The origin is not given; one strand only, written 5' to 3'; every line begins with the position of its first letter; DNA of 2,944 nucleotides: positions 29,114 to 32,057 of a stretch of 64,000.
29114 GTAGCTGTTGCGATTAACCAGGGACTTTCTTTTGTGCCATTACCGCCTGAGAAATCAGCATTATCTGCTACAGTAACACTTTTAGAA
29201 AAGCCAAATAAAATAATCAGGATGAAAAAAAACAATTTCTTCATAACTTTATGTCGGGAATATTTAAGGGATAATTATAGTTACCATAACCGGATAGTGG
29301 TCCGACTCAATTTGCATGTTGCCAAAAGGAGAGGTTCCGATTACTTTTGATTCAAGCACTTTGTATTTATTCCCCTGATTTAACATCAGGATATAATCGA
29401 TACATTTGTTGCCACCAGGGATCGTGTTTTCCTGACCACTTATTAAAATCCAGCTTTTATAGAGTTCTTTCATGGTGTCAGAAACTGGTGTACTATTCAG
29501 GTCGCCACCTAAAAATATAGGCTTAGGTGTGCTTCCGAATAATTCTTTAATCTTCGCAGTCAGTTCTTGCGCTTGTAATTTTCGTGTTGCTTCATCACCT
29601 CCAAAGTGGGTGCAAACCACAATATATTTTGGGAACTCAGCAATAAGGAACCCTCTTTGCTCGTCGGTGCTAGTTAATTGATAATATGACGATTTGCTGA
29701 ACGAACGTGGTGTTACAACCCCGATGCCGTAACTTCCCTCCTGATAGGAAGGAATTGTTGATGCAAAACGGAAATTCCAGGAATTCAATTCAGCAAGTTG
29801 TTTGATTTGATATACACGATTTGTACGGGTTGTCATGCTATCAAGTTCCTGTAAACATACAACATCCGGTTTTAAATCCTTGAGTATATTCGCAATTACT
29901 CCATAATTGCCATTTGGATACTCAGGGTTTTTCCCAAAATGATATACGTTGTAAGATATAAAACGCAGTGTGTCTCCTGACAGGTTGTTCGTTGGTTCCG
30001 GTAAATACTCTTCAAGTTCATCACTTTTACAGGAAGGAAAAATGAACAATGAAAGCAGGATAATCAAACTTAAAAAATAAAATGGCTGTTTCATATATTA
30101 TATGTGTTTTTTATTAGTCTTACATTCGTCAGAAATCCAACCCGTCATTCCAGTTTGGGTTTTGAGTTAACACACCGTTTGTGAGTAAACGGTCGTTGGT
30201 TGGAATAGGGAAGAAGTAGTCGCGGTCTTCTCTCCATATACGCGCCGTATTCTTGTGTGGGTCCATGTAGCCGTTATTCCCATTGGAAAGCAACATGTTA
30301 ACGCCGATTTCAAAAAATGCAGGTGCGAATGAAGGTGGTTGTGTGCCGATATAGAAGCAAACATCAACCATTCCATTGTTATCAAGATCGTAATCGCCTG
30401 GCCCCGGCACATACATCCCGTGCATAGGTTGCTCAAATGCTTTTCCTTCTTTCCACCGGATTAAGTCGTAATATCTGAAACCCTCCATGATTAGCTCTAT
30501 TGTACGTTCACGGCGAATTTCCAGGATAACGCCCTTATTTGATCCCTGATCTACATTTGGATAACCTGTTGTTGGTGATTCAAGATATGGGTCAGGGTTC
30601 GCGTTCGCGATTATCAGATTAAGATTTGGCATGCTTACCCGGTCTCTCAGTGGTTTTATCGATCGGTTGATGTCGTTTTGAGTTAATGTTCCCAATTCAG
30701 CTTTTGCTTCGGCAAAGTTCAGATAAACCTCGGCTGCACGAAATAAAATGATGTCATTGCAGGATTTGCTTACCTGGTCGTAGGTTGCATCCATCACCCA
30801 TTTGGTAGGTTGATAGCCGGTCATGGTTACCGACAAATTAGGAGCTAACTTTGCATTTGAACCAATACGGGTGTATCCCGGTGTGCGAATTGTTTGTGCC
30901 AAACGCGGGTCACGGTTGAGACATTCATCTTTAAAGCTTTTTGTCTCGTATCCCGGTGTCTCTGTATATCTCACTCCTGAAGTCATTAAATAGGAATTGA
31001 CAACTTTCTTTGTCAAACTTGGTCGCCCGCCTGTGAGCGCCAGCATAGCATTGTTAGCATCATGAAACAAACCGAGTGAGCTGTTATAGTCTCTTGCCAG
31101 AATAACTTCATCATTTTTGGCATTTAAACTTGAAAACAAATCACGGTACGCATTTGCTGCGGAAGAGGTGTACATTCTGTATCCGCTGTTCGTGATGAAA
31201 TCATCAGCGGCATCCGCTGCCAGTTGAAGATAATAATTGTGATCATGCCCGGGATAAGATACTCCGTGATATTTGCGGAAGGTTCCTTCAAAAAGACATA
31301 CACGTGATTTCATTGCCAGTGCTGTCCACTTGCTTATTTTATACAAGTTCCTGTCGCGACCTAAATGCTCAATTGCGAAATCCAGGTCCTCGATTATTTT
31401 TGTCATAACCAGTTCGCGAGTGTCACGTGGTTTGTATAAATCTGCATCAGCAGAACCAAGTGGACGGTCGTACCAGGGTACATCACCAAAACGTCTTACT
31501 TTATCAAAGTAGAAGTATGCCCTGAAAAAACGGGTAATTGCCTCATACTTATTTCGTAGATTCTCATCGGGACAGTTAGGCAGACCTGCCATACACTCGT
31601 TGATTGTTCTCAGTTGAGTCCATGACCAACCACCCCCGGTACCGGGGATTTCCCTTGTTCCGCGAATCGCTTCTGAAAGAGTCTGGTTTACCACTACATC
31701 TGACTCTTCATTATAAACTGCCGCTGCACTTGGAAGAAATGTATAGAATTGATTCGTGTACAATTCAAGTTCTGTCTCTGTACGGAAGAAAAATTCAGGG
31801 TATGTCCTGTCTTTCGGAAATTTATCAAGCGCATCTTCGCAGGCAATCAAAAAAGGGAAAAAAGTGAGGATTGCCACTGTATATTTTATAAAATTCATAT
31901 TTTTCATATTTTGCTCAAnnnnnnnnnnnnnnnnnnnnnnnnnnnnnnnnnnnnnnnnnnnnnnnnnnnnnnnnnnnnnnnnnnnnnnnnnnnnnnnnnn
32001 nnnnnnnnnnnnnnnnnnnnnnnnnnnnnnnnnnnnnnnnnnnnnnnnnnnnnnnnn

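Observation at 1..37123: Twin PULs that look built to degrade a glycosylated glycerol-phosphate polymer (candidate teichoic-acid utilisation locus)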

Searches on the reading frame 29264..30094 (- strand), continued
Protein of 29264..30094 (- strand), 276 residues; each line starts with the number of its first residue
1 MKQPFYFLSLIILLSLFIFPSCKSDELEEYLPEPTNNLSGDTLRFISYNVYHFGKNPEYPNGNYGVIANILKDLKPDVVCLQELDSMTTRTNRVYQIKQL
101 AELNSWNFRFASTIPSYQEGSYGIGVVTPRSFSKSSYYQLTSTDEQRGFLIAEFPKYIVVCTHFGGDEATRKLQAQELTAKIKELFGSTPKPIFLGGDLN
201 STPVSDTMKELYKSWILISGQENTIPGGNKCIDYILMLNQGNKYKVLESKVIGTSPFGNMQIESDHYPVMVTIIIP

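Call 46: search_solved_structures(query=A1, max_evalue=0.001)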
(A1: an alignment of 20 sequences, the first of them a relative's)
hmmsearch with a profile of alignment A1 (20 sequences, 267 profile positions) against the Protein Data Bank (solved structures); distinct sequences matched with E-value up to 0.001: 58.
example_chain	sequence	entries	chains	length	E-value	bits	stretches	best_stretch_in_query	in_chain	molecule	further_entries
7cd6_A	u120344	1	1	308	5.3e-10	42.4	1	28-194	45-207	DNA-(apurinic or apyrimidinic site) endonuclease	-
9dp4_A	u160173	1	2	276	6.7e-10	42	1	29-194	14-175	DNA repair nuclease/redox regulator APEX1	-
5wn3_A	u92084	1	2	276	7.2e-10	41.9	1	29-194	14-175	DNA-(apurinic or apyrimidinic site) lyase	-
9dp1_A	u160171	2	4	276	7.5e-10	41.9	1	29-194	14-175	DNA repair nuclease/redox regulator APEX1, mitochondrial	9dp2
7mev_A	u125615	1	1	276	7.5e-10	41.9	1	29-194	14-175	DNA-(apurinic or apyrimidinic site) endonuclease, mitochondrial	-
5wn0_A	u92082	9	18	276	7.5e-10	41.8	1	29-194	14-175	DNA-(apurinic or apyrimidinic site) lyase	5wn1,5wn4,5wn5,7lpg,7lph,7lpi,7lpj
6w4i_A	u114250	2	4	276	7.5e-10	41.8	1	29-194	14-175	DNA-(apurinic or apyrimidinic site) lyase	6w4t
7cd5_A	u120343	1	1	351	7.8e-10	41.8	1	27-194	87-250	DNA-(apurinic or apyrimidinic site) endonuclease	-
4qh9_A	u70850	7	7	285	7.8e-10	41.8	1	29-194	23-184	DNA-(apurinic or apyrimidinic site) lyase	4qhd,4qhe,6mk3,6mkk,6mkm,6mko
9dp3_A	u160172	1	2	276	8.7e-10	41.6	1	29-194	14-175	DNA repair nuclease/redox regulator APEX1, mitochondrial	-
6w2p_A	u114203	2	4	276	9.4e-10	41.5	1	29-194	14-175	DNA-(apurinic or apyrimidinic site) lyase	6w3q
6boq_A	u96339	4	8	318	1e-09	41.4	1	28-194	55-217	DNA-(apurinic or apyrimidinic site) lyase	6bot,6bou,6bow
7mcr_A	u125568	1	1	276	1.7e-09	40.7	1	29-194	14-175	DNA-(apurinic or apyrimidinic site) endonuclease, mitochondrial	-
6w3u_A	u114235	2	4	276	1.7e-09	40.7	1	29-194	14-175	DNA-(apurinic or apyrimidinic site) lyase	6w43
5dff_A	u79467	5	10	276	1.7e-09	40.7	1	29-194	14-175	DNA-(apurinic or apyrimidinic site) lyase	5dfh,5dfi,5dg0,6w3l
4c1r_A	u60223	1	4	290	0.0006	22.5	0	146-201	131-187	MANNOSYL-6-PHOSPHATASE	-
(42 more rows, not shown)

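Call 51: search_protein_families(library=pfam, proteins=[L087:12278-15262:+], max_evalue=0.01)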
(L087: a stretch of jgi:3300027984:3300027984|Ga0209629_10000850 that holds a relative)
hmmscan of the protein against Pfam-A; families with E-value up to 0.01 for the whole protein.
L087:12278-15262:+ (994 aa): 0 families

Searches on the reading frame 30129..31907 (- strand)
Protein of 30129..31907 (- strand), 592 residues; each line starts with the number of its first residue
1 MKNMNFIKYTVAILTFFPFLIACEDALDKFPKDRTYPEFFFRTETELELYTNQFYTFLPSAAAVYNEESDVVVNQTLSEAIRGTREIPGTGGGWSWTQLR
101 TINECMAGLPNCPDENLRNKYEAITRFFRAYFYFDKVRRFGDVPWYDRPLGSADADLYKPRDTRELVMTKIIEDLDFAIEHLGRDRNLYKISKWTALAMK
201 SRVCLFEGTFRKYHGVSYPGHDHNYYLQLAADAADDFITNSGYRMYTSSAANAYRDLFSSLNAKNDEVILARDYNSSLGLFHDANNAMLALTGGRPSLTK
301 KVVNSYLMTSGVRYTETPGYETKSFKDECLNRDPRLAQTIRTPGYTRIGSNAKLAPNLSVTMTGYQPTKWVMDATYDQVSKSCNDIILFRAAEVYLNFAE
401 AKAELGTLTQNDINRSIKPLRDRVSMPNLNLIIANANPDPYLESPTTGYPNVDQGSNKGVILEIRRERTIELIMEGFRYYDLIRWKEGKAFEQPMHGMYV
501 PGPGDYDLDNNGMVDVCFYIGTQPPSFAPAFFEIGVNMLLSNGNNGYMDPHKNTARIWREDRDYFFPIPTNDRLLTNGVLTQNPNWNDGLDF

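Call 4: search_protein_families(library=pfam, proteins=[window:30129-31907:-])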
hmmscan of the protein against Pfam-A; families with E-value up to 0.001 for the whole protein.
window:30129-31907:- (592 aa): 3 families
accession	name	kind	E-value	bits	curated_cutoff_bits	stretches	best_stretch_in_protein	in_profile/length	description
PF07980.17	SusD_RagB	-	2.9e-41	142.5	23.1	1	274-586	21-297/297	SusD family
PF14322.12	SusD-like_3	-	2.4e-09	38.2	27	1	117-205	104-191/191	Starch-binding associating with outer membrane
PF12771.13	SusD-like_2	-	2e-07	30.7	27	1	115-189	87-157/415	Starch-binding associating with outer membrane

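Call 28: search_protein_families(library=ncbifam, proteins=[window:30129-31907:-], max_evalue=0.01)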
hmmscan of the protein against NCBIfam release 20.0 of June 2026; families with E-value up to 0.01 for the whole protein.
window:30129-31907:- (592 aa): 2 families
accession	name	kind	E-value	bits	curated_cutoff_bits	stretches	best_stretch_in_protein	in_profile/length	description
NF033072.0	NanU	exception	2.9e-11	43.1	425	1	115-483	128-482/521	SusD family outer membrane lipoprotein NanU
NF033071.0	SusD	exception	4.9e-06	25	725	1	380-427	433-478/558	starch-binding outer membrane lipoprotein SusD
